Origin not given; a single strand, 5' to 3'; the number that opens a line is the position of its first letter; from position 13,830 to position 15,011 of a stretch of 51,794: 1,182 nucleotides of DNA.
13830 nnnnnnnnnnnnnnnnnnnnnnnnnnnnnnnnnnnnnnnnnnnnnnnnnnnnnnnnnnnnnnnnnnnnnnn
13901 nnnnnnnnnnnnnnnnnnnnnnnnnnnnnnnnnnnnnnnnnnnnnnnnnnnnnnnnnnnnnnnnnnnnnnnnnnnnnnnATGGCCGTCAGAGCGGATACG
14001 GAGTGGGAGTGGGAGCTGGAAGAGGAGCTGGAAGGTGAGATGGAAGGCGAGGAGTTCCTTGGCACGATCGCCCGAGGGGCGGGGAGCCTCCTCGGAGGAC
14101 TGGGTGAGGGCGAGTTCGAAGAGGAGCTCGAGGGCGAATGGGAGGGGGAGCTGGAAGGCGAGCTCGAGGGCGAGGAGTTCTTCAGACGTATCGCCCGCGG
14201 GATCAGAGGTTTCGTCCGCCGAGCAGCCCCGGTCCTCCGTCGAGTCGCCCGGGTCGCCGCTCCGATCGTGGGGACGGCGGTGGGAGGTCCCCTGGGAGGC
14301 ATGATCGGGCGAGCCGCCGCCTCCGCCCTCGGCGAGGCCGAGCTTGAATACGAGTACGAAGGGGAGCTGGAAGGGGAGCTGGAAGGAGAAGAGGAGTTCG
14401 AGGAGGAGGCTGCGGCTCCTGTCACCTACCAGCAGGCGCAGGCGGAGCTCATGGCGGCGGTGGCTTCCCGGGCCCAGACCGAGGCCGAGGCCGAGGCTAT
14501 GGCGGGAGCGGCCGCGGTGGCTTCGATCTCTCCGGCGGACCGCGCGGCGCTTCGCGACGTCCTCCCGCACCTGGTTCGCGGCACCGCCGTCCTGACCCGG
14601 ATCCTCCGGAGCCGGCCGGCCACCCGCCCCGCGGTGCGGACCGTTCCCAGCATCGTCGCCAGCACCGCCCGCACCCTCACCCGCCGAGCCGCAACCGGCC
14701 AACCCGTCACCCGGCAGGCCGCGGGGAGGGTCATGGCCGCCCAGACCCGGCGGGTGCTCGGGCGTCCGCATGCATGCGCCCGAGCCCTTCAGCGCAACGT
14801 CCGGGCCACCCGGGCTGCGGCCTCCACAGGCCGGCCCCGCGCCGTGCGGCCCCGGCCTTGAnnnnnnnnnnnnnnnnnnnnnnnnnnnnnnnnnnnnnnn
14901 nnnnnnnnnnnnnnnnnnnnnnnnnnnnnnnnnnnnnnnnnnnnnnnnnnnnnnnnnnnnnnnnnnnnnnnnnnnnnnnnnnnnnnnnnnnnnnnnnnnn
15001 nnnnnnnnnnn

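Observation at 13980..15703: Paralogous pro-peptide-like proteins: anionic (E-x)n blocks ending in EEFF alternate with cationic amphipathic helices and GxxxG glycine zippers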

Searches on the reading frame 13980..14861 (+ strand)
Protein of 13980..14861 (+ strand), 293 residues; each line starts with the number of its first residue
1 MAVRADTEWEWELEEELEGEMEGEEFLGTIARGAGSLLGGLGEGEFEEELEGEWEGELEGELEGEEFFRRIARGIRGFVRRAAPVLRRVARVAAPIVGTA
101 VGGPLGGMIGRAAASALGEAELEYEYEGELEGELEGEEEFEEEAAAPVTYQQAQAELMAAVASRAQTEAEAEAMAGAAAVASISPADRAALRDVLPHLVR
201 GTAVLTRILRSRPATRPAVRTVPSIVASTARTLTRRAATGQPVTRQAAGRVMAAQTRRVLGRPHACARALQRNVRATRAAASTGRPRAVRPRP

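Call 3: search_protein_families(library=pfam, proteins=[window:13980-14861:+], max_evalue=0.1)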
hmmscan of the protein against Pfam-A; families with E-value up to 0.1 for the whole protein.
window:13980-14861:+ (293 aa): 0 families

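Call 4: search_protein_families(library=ncbifam, proteins=[window:13980-14861:+], max_evalue=0.1)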
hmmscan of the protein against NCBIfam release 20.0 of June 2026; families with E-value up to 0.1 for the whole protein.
window:13980-14861:+ (293 aa): 0 families

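Call 8: find_homologous_proteins(query=window:13980-14861:+)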
Query window:13980-14861:+ (293 aa): 1173 proteins with E <= 0.001 among 8000 candidates; the best 120 are listed.
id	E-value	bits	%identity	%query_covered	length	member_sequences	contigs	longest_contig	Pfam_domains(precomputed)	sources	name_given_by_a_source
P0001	3.2e-109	383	76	74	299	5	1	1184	-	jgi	jgi:hypothetical protein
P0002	4.0e-107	376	74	78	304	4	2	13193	-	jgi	jgi:hypothetical protein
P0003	4.4e-106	373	75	87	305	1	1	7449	-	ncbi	-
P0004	1.9e-103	364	70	91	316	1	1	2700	-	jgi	jgi:hypothetical protein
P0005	5.8e-103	362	67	90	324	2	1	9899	-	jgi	jgi:hypothetical protein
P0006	3.6e-102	360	71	87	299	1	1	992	-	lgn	-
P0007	5.5e-100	353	67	82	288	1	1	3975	-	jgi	jgi:hypothetical protein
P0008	8.9e-100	352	66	91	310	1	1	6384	-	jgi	jgi:hypothetical protein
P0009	9.2e-100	352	65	77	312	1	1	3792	-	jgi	jgi:hypothetical protein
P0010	5.2e-99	350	64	84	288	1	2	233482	-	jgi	jgi:hypothetical protein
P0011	8.9e-99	349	69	76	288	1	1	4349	-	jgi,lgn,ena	jgi:hypothetical protein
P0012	5.3e-98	346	62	95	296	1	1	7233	-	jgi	jgi:hypothetical protein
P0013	2.1e-97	344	69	90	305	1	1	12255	-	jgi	jgi:hypothetical protein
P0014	2.6e-97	344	72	76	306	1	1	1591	-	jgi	jgi:hypothetical protein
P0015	9.5e-97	342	67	90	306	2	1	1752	-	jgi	-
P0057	5.1e-86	307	59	88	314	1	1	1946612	-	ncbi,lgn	ncbi:MAG: hypothetical protein U0350_23360 [Caldilineaceae bacterium]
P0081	8.4e-82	293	67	69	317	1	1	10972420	-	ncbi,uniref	ncbi:hypothetical protein ACQEWB_09745 [Streptomyces sp. CA-249302]|uniref:hypothetical protein n=1 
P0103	1.3e-79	286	58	87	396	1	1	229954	-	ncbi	ncbi:MAG: hypothetical protein ACJ74W_05505 [Pyrinomonadaceae bacterium]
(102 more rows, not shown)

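Call 12: find_encoding_contigs(protein=P0081, flank=10000, max_places=2)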
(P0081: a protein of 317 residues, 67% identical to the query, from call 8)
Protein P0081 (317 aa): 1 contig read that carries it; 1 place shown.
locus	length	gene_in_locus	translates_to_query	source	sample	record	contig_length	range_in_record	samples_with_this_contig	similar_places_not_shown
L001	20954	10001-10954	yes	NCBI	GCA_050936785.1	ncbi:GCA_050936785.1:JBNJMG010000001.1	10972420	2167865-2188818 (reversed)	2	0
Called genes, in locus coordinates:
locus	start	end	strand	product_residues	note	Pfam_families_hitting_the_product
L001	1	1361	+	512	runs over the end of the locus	PF00324:AA_permease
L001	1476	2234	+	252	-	PF00174:Oxidored_molyb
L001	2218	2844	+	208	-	PF01292:Ni_hydr_CYTB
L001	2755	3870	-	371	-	-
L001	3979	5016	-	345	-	PF08240:ADH_N, PF16912:Glu_dehyd_C, PF00107:ADH_zinc_N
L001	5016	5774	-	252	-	PF23441:SDR (weak), PF00106:adh_short, PF08659:KR, PF13561:adh_short_C2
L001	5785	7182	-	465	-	PF02447:GntP_permease, PF03600:CitMHS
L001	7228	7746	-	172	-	-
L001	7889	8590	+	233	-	PF00392:GntR, PF07729:FCD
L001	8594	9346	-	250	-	-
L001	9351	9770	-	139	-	PF00196:GerE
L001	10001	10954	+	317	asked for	-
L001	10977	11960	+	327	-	-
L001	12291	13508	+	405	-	-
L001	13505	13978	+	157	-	-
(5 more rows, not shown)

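Call 13: find_encoding_contigs(protein=P0103, flank=10000, max_places=2)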
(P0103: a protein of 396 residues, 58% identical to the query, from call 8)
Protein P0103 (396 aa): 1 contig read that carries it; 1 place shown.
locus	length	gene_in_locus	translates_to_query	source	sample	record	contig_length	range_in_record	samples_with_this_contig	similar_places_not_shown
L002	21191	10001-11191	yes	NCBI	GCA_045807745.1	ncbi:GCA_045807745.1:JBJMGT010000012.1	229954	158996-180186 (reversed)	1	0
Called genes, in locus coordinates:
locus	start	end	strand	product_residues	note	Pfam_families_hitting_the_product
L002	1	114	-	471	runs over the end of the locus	PF18458:XPB_DRD, PF00270:DEAD, PF04851:ResIII, PF16203:ERCC3_RAD25_C, PF00271:Helicase_C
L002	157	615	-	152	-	PF00436:SSB, PF22657:SSB_1 (weak)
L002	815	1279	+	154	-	PF13577:SnoaL_4 (weak), PF14534:DUF4440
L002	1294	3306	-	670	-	PF02321:OEP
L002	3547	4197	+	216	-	PF02592:Vut_1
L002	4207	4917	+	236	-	PF00730:HhH-GPD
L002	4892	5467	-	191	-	PF00293:NUDIX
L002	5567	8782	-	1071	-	-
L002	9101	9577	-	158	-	PF08281:Sigma70_r4_2, PF00196:GerE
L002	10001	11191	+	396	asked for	-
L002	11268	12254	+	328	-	-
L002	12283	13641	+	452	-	-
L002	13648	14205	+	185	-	-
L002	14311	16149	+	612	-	-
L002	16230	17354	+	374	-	-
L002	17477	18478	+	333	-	-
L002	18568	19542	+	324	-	PF00490:ALAD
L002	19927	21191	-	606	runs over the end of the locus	PF00150:Cellulase (weak), PF26410:GH5_mannosidase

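Call 14: find_encoding_contigs(protein=P0057, flank=10000, max_places=2)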
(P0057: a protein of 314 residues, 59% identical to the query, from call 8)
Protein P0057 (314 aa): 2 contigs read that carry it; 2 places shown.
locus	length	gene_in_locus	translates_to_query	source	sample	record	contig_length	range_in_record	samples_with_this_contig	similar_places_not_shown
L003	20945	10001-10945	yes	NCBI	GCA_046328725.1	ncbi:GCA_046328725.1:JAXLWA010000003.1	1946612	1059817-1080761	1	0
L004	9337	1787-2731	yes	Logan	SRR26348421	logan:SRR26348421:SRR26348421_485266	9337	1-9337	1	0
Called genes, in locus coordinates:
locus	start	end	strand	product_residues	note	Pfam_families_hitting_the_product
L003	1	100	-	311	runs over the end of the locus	PF13489:Methyltransf_23 (weak), PF13847:Methyltransf_31 (weak), PF08241:Methyltransf_11, PF08242:Methyltransf_12 (weak), PF13649:Methyltransf_25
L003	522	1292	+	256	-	PF00106:adh_short, PF08659:KR, PF13561:adh_short_C2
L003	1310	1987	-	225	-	PF00300:His_Phos_1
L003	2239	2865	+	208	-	PF04299:FMN_bind_2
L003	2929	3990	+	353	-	PF01118:Semialdhyde_dh, PF22698:Semialdhyde_dhC_1, PF02774:Semialdhyde_dhC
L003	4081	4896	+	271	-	PF00696:AA_kinase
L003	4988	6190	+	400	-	PF00202:Aminotran_3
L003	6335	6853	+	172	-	PF13302:Acetyltransf_3, PF00583:Acetyltransf_1, PF13508:Acetyltransf_7, PF13673:Acetyltransf_10 (weak)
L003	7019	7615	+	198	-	PF00583:Acetyltransf_1, PF13508:Acetyltransf_7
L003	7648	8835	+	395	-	PF00988:CPSase_sm_chain, PF00117:GATase, PF07722:Peptidase_C26 (weak)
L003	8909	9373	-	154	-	PF00196:GerE, PF13936:HTH_38 (weak)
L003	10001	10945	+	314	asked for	-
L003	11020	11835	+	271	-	-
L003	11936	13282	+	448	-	-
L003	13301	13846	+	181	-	-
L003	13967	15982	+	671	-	PF13205:Big_5 (weak)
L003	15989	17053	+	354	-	PF13641:Glyco_tranf_2_3, PF00535:Glycos_transf_2, PF10111:Glyco_tranf_2_2 (weak), PF13632:Glyco_trans_2_3 (weak), PF02709:Glyco_transf_7C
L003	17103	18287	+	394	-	-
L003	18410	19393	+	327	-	PF01183:Glyco_hydro_25, PF01471:PG_binding_1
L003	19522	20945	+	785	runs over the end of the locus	PF01551:Peptidase_M23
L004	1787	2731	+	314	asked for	-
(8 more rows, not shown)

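Call 15: search_protein_families(library=padloc, proteins=[window:13980-14861:+], max_evalue=0.1)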
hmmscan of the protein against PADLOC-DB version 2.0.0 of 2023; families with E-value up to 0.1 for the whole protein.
window:13980-14861:+ (293 aa): 0 families

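Call 16: search_protein_families(library=phrogs, proteins=[window:13980-14861:+], max_evalue=0.1)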
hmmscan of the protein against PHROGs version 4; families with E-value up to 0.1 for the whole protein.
window:13980-14861:+ (293 aa): 1 family
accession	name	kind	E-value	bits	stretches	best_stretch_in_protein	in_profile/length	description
phrog_16692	-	unknown function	0.027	13.9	1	93-173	739-821/1107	-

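Call 18: search_solved_structures(query=A1, max_evalue=1)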
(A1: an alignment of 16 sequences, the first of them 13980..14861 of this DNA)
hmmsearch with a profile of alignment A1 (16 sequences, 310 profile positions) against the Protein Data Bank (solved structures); distinct sequences matched with E-value up to 1: 1.
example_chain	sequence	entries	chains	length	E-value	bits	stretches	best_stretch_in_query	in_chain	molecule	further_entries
6q1y_A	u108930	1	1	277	0.51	12.9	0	84-134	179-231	Enoyl-[acyl-carrier-protein] reductase [NADH]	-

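Call 27: search_dna_similar(query=window:13980-14861:+, collection=plasmids, mode=protein, max_rows=15)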
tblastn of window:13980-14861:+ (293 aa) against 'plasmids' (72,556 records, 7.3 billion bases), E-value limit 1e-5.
Records with a match: 1; places in all: 1; records where one place covers at least 80% of the query: 0.
Best place of each record, by identity: <60% 1.
By first word of the organism name: Paraburkholderia 1.
By predicted mobility (MOB-suite, as given by PLSDB): mobilizable 1.
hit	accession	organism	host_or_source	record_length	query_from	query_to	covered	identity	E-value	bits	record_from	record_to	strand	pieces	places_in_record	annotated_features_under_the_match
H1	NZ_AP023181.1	Paraburkholderia sp. PGU19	Physopelta gutta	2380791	98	276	61%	51.9%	3e-8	62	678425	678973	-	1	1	none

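Call 28: search_dna_similar(query=window:13980-14861:+, collection=phages, mode=protein, max_rows=10)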
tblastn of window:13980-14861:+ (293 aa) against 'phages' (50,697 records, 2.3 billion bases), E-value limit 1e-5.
No match.

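Call 29: get_annotated_region(hit=H1, flank=10000)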
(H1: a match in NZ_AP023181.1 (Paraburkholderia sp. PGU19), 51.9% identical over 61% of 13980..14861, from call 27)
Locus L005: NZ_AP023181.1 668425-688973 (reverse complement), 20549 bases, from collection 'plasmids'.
description: Paraburkholderia sp. PGU19 plasmid PPGU19_p1, complete sequence
organism: Paraburkholderia sp. PGU19 (NCBI taxid 2735434)
taxonomy: Bacteria; Pseudomonadota; Betaproteobacteria; Burkholderiales; Burkholderiaceae; Paraburkholderia; Paraburkholderia sp. PGU19
host: -; source: Physopelta gutta; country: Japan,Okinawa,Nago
typing (MOB-suite, as given by PLSDB): mobilizable; relaxase MOBP,MOBP
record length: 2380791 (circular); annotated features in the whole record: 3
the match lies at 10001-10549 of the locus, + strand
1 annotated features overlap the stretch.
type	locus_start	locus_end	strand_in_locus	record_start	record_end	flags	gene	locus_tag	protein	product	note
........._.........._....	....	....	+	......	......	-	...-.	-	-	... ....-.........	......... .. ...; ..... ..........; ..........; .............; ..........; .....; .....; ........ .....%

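Call 30: predict_structure(alignment_id=A1)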
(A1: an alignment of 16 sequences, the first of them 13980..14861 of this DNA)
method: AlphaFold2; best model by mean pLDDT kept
length: 293 residues; sequences in the alignment: 16
mean_pLDDT: 73.1   pTM: 0.66
mean pLDDT of the five models: 73.1, 69.6, 67.3, 65.7, 64.9
residues with pLDDT >= 90: 147; 70-90: 31; 50-70: 27; < 50: 88
segments of 3 or more residues with pLDDT < 50: 1-62, 119-144
pLDDT, mean of each block of 10 residues (from residue 1): 36 35 40 39 34 39 65 85 93 92 69 54 37 37 63 94 96 95 93 95 96 94 96 96 95 96 93 91 73 68
secondary structure, 60 per line:
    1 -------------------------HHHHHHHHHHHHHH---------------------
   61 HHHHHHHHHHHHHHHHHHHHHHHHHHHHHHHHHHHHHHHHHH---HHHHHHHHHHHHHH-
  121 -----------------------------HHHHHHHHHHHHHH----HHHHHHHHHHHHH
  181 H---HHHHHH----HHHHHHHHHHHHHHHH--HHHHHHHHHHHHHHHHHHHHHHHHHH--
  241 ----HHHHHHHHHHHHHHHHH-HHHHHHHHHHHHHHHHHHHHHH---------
elements in order: H26-39 H61-102 H106-119 H150-163 H168-181 H185-190 H195-210 H213-238 H245-261 H263-284

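Call 33: fold_search(model_id=the predicted structure, library=pdb)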
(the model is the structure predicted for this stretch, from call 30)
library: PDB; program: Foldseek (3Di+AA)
matches with E <= 10: 56; with E <= 0.001: 0
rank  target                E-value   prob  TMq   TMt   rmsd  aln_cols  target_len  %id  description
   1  9rsj_A                2.3e+00  0.08  0.17  0.13  15.8       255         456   10  Cryo-EM structure of MATE transporter NorM-VC in complex with doxorubicin (released 2025-11-26)
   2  9dbc                  3.6e+00  0.11  0.13  0.28  16.5       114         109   18  Mn-Bound Structure of Computationally Designed Homotrimer Tet4 (released 2025-08-06)
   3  7ate_C                4.1e+00  0.08  0.14  0.15  17.0       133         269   14  Cytochrome c oxidase structure in P-state (released 2021-12-01)
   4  5cwf_B                4.3e+00  0.08  0.18  0.25  15.1       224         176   13  Crystal structure of de novo designed helical repeat protein DHR8 (released 2015-12-16)
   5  7xrz_X                4.5e+00  0.06  0.11  0.24  16.4       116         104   15  Crystal structure of BRIL and SRP2070_Fab complex (released 2023-05-10)
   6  7pru_A                4.5e+00  0.04  0.11  0.07  21.9       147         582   16  Structure of CtAtm1 in the inward-facing partially occluded with cargo bound (released 2022-08-10)
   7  7xmc_C                4.7e+00  0.07  0.13  0.19  17.6       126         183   13  Cryo-EM structure of Cytochrome bo3 from Escherichia coli, apo structure with DMSO (released 2022-12-21)
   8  6rz7                  4.7e+00  0.06  0.11  0.09  25.5       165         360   12  Crystal structure of the human cysteinyl leukotriene receptor 2 in complex with ONO-2570366 (F222 space group) (released 2019-12-11)
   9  8pwn                  4.7e+00  0.03  0.11  0.09  25.8       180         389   14  Structure of A2A adenosine receptor A2AR-StaR2-bRIL, solved at wavelength 2.75 A (released 2023-10-25)
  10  7rmx                  5.3e+00  0.12  0.21  0.25  10.8       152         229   14  Structure of De Novo designed tunable symmetric protein pockets (released 2022-08-03)
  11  9nu5_A                5.5e+00  0.03  0.13  0.09  17.4       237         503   13  Structure of MurJ in complex with single gene lysis protein from phage PP7 (released 2026-02-11)
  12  8sjf                  5.8e+00  0.05  0.13  0.26  13.1       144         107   14  Apo Structure of Computationally Designed Homotrimer Tet4 (released 2023-07-05)
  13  3m9i                  5.8e+00  0.04  0.16  0.20  15.4       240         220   13  Electron crystallographic structure of lens Aquaporin-0 (AQP0) (lens MIP) in E. coli polar lipids (released 2010-05-12)
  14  7au3_C                6.0e+00  0.06  0.14  0.14  17.7       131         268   11  Cytochrome c oxidase structure in F-state (released 2021-12-01)
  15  6lh0                  6.0e+00  0.03  0.14  0.14  17.3       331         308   10  Crystal structure of a cysteine-pair mutant (P10C-S291C) of a bacterial bile acid transporter in an inward-facing apo-st (released 2020-12-09)
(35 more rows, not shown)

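Call 56: search_protein_families(library=pfam, proteins=[L002:17474-18478:+, L003:18365-19393:+, L003:19456-20943:+], max_evalue=0.01)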
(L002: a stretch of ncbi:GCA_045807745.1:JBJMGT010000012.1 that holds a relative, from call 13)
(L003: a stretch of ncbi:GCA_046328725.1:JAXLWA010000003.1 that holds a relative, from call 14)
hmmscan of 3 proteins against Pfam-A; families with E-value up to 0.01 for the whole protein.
L002:17474-18478:+ (334 aa): 2 families
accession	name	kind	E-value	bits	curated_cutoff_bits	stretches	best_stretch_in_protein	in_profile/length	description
PF13365.12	Trypsin_2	-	9.6e-05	23.6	27.6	1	79-243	1-135/144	Trypsin-like peptidase domain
PF00089.32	Trypsin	-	0.00016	22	20.6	0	222-269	160-204/220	Trypsin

L003:18365-19393:+ (342 aa): 2 families
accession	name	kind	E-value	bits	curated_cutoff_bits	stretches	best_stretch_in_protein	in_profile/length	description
PF01183.26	Glyco_hydro_25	-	2.3e-17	64.3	27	1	67-260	9-173/180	Glycosyl hydrolases family 25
PF01471.23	PG_binding_1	-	1.1e-08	35.6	23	1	288-335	2-55/57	Putative peptidoglycan binding domain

L003:19456-20943:+ (496 aa): 1 family
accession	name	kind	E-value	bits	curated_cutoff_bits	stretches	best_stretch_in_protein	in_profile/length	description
PF01551.29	Peptidase_M23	-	3.3e-07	30.8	28.7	1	407-496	3-86/96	Peptidase family M23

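Call 70: fold_search(model_id=the predicted structure, library=viral)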
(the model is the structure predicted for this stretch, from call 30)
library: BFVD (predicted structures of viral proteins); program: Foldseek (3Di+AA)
matches with E <= 10: 79; with E <= 0.001: 0
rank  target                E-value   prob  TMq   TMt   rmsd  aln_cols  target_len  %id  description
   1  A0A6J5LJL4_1          4.9e-01  0.11  0.13  0.05  21.2       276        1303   11  LT_GEWL domain containing protein [uncultured Caudovirales phage]
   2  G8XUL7                1.4e+00  0.08  0.15  0.15  28.0       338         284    9  Membrane protein A39 [Aotine betaherpesvirus 1]
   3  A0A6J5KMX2            1.7e+00  0.07  0.15  0.10  21.9       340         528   12  Uncharacterized protein [uncultured Caudovirales phage]
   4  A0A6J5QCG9            2.4e+00  0.07  0.15  0.21  13.6       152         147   12  DUF4192 family protein [uncultured Caudovirales phage]
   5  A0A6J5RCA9            2.5e+00  0.20  0.18  0.25   6.7       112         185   22  Uncharacterized protein [uncultured Caudovirales phage]
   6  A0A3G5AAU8            2.7e+00  0.15  0.18  0.23  19.5       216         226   10  Uncharacterized protein [Hyperionvirus sp.]
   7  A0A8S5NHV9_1          2.7e+00  0.04  0.12  0.05  29.2       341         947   10  Crystallin beta/gamma motif-containing protein (Fragment) [Siphoviridae sp. ctRg81]
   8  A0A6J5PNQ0            2.8e+00  0.08  0.18  0.18  20.7       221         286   10  Phage head morphogenesis domain containing protein [uncultured Caudovirales phage]
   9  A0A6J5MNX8            2.9e+00  0.12  0.17  0.21  24.3       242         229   14  Uncharacterized protein [uncultured Caudovirales phage]
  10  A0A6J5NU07            2.9e+00  0.09  0.20  0.18  18.9       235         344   14  Uncharacterized protein [uncultured Caudovirales phage]
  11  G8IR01                3.0e+00  0.04  0.14  0.07  26.7       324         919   16  MuF-like minor capsid protein [Mycobacterium phage Fionnbharth]
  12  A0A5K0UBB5            3.4e+00  0.06  0.14  0.14  19.4       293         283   10  Putative t-snare protein [Yasminevirus sp. GU-2018]
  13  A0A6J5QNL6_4          3.6e+00  0.04  0.14  0.05  26.1       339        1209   10  DNA 3'-5' helicase [uncultured Caudovirales phage]
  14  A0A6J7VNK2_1          3.7e+00  0.06  0.17  0.05  18.9       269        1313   16  Uncharacterized protein [uncultured Caudovirales phage]
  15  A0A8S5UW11            3.7e+00  0.04  0.11  0.04  20.7       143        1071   22  Uncharacterized protein [Siphoviridae sp. ctgaU3]
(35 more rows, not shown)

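Call 74: search_protein_representatives(alignment_id=A1)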
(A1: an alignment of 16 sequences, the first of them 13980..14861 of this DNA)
Query: 16 sequences, 310 profile positions. Proteins with E-value up to 0.001 (for the whole library): 1311; up to 1e-10: 806; up to 1e-30: 278. The best 150 are listed.
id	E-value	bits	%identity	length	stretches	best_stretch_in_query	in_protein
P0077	6.6e-110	383.7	-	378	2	28-300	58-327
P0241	4.0e-107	374.6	-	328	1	5-306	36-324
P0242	6.6e-105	367.3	-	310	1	10-301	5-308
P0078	3.5e-102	358.3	-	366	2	28-280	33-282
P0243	8.9e-102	357.0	-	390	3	12-299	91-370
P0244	3.7e-100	351.7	-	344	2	55-305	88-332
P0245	1.1e-97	343.5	-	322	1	13-304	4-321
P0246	1.8e-97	342.9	-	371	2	12-300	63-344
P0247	9.5e-96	337.2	-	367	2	6-301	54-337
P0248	3.5e-95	335.3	-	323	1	11-306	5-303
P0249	1.6e-94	333.2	-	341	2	19-306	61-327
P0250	1.9e-94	332.9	-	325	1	9-302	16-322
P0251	5.7e-94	331.4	-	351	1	4-302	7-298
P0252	1.2e-93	330.3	-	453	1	18-296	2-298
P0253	5.5e-93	328.1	-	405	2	13-308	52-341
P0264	5.9e-85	301.8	-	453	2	13-298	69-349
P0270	4.7e-82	292.2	-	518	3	15-302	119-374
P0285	6.3e-77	275.4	-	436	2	13-307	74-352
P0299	8.8e-72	258.5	-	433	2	19-300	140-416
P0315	3.1e-65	237.0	-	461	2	82-296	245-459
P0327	5.3e-60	219.8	-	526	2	4-306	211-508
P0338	3.0e-55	204.2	-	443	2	21-301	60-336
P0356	5.9e-49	183.5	-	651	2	4-304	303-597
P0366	1.5e-46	175.6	-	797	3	87-227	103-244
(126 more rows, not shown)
